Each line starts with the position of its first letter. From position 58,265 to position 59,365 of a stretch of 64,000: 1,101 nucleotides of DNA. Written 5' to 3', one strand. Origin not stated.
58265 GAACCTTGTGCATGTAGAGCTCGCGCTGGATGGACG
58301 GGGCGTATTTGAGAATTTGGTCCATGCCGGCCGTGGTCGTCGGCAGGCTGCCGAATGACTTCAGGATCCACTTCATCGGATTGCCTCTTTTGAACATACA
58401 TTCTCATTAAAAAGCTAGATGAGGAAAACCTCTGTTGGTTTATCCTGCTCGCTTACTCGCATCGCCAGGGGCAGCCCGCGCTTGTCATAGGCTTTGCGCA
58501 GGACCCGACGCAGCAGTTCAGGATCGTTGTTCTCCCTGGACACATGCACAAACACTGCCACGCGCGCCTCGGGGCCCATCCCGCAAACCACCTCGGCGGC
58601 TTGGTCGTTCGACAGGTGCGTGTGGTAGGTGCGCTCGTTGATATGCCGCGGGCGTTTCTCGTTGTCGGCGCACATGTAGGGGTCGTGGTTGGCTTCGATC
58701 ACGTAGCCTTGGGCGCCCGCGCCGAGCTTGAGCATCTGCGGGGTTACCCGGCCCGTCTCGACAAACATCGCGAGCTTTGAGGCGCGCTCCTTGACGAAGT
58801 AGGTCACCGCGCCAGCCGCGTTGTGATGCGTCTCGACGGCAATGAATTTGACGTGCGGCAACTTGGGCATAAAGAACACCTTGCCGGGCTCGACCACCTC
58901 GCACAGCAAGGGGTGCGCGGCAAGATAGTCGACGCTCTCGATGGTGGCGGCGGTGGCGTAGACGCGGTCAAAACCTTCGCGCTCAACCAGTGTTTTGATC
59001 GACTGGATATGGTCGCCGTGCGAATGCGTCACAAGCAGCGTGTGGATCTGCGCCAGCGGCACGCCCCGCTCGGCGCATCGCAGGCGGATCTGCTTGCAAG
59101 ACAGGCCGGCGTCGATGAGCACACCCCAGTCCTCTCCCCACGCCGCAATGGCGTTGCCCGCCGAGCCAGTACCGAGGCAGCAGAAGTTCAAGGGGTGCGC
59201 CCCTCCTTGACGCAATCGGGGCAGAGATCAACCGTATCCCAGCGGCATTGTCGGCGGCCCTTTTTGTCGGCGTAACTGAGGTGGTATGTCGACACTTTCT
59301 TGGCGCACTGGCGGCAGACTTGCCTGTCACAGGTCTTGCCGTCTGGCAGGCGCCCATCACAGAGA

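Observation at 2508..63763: Genome-wide 15-19 bp palindrome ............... in about 20 copies across both transcription blocks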

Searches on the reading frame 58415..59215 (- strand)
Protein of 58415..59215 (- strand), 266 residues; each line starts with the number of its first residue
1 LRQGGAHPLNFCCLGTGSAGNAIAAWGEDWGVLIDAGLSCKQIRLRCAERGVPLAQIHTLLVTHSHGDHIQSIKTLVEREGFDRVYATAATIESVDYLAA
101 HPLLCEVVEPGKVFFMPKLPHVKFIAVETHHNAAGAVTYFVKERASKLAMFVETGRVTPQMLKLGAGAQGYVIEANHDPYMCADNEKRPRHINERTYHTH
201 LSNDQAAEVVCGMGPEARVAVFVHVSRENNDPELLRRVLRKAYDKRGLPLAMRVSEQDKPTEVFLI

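Call 10: search_protein_families(library=pfam, proteins=[window:58415-59215:-], max_evalue=0.001)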
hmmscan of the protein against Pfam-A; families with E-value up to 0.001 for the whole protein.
window:58415-59215:- (266 aa): 2 families
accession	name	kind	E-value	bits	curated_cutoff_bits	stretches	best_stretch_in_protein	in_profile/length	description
PF12706.13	Lactamase_B_2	-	2.7e-13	50.4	27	1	32-224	3-199/200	Beta-lactamase superfamily domain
PF00753.33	Lactamase_B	-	1.7e-10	41.6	22.7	1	16-139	2-139/196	Metallo-beta-lactamase superfamily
